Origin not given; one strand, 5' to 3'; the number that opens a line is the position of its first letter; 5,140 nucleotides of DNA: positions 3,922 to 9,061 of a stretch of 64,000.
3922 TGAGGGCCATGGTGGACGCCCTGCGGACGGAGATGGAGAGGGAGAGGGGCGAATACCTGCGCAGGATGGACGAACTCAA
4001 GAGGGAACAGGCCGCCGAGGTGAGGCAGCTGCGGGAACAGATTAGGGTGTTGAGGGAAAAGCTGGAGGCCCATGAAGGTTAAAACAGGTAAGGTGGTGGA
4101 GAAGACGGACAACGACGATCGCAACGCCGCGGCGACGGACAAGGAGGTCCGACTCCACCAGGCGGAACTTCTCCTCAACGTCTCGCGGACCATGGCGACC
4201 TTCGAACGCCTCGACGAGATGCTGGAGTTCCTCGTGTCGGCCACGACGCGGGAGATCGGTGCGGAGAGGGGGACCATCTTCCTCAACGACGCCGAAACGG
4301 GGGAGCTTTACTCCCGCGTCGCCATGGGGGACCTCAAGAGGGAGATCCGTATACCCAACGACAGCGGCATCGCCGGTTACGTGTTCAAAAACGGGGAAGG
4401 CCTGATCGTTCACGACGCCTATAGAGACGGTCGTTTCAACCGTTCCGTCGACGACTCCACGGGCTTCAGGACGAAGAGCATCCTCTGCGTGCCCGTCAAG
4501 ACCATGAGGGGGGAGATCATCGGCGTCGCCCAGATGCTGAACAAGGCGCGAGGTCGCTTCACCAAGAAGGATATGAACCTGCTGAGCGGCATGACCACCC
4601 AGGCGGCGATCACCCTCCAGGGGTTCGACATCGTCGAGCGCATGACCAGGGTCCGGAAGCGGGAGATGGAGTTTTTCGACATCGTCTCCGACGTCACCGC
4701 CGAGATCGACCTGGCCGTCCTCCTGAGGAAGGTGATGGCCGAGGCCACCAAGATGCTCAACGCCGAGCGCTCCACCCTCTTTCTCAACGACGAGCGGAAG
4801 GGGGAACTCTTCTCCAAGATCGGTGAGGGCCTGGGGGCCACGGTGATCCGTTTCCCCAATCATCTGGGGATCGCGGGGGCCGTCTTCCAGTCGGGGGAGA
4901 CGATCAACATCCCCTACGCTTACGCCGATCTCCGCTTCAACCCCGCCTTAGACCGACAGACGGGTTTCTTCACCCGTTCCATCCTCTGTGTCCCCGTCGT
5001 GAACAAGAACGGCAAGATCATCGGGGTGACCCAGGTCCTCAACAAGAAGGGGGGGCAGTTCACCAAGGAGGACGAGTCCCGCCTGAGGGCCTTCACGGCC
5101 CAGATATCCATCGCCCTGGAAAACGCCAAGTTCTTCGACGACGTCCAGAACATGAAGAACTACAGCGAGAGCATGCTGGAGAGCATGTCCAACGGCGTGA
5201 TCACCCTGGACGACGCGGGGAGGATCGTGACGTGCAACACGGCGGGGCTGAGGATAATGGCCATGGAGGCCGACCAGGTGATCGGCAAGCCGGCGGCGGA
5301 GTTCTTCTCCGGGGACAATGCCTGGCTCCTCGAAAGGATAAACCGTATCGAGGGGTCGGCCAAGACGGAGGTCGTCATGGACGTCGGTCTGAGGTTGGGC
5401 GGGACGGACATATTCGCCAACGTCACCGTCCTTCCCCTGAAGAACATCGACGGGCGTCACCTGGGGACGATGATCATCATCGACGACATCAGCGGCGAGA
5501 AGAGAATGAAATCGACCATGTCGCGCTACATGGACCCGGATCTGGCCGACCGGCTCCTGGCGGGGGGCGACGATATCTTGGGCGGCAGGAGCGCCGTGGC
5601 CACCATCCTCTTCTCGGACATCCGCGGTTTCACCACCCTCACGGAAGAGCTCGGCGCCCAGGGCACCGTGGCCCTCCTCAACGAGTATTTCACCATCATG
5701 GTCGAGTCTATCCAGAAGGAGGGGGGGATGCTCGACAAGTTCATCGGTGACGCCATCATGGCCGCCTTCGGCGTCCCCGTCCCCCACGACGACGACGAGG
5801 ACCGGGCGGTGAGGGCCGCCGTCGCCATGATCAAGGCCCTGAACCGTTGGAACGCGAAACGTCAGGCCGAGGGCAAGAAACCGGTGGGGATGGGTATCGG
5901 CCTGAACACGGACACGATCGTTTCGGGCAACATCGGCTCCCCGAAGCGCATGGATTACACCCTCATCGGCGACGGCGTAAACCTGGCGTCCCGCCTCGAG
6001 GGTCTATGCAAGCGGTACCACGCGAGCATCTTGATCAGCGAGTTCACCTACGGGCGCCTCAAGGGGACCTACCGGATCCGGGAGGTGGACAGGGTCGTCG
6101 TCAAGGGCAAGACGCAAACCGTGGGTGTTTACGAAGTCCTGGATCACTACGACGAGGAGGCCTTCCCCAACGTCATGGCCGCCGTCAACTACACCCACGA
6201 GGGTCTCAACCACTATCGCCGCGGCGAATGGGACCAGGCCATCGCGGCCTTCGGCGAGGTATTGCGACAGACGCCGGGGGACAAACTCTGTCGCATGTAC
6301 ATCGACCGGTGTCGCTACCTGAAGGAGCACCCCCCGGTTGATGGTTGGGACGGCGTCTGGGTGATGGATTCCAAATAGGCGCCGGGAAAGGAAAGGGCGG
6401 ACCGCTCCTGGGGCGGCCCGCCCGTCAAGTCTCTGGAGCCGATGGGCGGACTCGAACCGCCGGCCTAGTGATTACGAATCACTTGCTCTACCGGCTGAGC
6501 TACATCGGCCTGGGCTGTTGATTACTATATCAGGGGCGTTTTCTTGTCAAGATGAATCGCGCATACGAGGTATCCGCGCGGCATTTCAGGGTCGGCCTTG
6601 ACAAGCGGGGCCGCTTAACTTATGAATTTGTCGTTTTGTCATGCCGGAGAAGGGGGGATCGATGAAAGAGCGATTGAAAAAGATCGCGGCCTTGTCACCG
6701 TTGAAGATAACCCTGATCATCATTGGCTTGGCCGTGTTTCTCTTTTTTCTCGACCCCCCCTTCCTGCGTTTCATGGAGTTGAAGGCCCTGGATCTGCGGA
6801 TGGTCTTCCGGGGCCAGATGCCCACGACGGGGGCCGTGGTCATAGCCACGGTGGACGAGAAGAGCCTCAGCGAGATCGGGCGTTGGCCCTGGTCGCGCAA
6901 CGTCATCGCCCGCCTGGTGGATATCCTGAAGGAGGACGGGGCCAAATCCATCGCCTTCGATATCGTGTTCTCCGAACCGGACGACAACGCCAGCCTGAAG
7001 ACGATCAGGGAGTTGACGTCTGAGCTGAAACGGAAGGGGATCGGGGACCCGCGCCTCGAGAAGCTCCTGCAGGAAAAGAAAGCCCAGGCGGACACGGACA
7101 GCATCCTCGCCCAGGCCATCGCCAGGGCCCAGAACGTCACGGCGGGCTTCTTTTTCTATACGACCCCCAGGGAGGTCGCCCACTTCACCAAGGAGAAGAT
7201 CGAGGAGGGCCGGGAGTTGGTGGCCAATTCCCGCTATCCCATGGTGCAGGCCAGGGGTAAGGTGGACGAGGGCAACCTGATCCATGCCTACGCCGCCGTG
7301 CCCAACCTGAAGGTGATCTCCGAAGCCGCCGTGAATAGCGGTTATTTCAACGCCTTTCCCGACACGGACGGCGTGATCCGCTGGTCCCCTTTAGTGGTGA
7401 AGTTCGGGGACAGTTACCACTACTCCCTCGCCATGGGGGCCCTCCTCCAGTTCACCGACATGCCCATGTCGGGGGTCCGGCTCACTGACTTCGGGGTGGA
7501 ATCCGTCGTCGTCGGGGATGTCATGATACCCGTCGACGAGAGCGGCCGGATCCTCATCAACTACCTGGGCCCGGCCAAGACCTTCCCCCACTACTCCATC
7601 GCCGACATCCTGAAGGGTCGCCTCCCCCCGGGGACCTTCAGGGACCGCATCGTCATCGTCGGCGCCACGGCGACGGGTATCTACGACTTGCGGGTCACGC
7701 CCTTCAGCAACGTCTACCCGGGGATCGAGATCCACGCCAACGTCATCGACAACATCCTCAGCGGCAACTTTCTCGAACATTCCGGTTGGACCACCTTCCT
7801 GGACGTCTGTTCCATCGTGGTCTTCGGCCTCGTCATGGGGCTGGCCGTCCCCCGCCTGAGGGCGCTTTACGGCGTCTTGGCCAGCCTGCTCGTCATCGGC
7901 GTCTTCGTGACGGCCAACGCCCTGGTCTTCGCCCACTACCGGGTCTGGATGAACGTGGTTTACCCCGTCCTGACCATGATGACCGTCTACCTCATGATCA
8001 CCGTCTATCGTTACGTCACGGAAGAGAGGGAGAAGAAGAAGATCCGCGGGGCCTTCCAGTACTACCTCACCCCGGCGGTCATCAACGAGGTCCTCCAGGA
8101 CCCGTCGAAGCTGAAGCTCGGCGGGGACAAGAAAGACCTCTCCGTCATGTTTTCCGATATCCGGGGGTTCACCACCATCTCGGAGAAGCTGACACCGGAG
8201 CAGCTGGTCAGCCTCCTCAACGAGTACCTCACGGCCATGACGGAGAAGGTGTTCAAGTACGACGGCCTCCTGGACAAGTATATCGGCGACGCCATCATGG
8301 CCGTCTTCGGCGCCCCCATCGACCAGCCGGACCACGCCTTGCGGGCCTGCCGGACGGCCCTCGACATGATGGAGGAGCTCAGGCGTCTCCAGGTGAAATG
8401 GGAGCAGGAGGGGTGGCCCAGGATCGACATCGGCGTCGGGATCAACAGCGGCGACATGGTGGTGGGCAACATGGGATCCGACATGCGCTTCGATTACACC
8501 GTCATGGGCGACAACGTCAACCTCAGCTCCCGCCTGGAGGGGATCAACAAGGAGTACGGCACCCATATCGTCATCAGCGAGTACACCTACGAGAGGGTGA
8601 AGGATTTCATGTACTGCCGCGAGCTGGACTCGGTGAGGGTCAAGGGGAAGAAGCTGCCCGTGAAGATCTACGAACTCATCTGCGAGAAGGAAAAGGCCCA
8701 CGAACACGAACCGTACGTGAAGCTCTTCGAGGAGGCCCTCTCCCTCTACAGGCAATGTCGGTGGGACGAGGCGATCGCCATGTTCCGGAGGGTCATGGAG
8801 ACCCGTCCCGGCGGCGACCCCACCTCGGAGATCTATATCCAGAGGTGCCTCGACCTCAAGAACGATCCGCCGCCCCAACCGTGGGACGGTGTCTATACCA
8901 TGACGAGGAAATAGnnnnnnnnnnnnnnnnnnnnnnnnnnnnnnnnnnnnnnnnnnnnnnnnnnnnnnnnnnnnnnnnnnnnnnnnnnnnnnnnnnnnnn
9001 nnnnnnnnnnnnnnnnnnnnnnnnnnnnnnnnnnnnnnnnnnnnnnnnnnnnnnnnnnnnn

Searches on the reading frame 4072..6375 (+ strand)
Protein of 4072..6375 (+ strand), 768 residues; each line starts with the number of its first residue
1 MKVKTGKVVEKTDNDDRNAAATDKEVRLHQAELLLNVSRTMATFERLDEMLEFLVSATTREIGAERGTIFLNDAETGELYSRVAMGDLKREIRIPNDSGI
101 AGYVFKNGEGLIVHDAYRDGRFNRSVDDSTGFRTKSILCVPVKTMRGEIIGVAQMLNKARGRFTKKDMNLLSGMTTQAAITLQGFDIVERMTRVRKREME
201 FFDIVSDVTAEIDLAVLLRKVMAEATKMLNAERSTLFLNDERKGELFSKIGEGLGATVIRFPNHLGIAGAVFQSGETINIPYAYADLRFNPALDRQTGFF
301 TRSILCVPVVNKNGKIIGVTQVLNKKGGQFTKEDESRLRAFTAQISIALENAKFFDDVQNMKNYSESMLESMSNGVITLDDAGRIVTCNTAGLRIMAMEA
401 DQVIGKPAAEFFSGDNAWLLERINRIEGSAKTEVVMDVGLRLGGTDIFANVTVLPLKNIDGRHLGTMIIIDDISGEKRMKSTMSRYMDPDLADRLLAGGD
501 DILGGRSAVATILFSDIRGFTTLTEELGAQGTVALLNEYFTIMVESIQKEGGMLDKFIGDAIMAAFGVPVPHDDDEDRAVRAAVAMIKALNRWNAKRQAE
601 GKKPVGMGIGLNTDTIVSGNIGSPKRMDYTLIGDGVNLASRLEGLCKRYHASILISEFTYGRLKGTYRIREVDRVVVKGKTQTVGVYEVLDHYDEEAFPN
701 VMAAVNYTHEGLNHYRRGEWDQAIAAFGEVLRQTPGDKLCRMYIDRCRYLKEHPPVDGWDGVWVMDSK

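Call 86: search_protein_families(library=pfam, proteins=[window:4072-6375:+], max_evalue=0.0001)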
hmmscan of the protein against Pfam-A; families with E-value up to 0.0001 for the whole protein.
window:4072-6375:+ (768 aa): 7 families
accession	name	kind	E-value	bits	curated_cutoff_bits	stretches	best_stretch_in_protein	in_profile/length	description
PF01590.32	GAF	-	6.5e-38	130.7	22.4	2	213-349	1-133/133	GAF domain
PF13185.12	GAF_2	-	2.5e-29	102.7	28.6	2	47-183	4-136/136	GAF domain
PF00211.25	Guanylate_cyc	-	7.4e-26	91.3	21.9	1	510-683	9-176/183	Adenylate and Guanylate cyclase catalytic domain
PF13492.12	GAF_3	-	7.3e-19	68.9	27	2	214-351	2-129/129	GAF domain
PF08448.16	PAS_4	-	1.4e-12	48.2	23.1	1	369-477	1-109/110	PAS fold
PF13426.13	PAS_9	-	4.7e-11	43.3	27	1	374-474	2-102/103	PAS domain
PF00989.32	PAS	-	1.1e-10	42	22.6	1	366-473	4-113/113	PAS fold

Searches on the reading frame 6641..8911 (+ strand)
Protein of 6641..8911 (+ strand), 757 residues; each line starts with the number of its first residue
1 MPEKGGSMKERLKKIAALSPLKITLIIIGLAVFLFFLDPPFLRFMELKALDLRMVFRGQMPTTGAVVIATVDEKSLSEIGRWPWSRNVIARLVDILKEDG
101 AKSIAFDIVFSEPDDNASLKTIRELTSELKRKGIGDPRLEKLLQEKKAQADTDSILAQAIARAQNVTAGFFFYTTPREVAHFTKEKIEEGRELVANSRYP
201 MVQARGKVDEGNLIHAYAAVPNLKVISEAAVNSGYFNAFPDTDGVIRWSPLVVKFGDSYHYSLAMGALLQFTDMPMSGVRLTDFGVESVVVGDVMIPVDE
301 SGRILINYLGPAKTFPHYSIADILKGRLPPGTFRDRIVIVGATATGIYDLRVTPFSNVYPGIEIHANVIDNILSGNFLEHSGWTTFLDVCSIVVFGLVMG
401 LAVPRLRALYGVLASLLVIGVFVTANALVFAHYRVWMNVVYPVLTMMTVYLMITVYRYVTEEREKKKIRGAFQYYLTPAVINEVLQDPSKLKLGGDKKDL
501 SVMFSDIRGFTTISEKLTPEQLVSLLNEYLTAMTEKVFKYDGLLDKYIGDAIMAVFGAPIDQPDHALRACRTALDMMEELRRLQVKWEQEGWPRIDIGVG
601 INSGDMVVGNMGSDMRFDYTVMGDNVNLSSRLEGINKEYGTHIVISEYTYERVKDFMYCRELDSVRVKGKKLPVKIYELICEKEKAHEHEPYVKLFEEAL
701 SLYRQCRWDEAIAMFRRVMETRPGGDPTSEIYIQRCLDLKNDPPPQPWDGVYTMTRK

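Call 86: search_protein_families(library=pfam, proteins=[window:6641-8911:+], max_evalue=0.0001)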
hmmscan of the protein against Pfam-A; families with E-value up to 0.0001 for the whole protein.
window:6641-8911:+ (757 aa): 2 families
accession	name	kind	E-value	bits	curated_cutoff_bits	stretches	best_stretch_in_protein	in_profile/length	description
PF05226.16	CHASE2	-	2.4e-67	227.7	26.3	1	28-397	2-256/257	CHASE2 domain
PF00211.25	Guanylate_cyc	-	2.1e-28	99.6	21.9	1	498-677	7-179/183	Adenylate and Guanylate cyclase catalytic domain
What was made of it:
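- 6641..8914 (+): CHASE2-domain class III nucleotidyl cyclase. Its stop codon abuts the alr start (same operon). PF05226 CHASE2 plus PF00211 (call 86).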
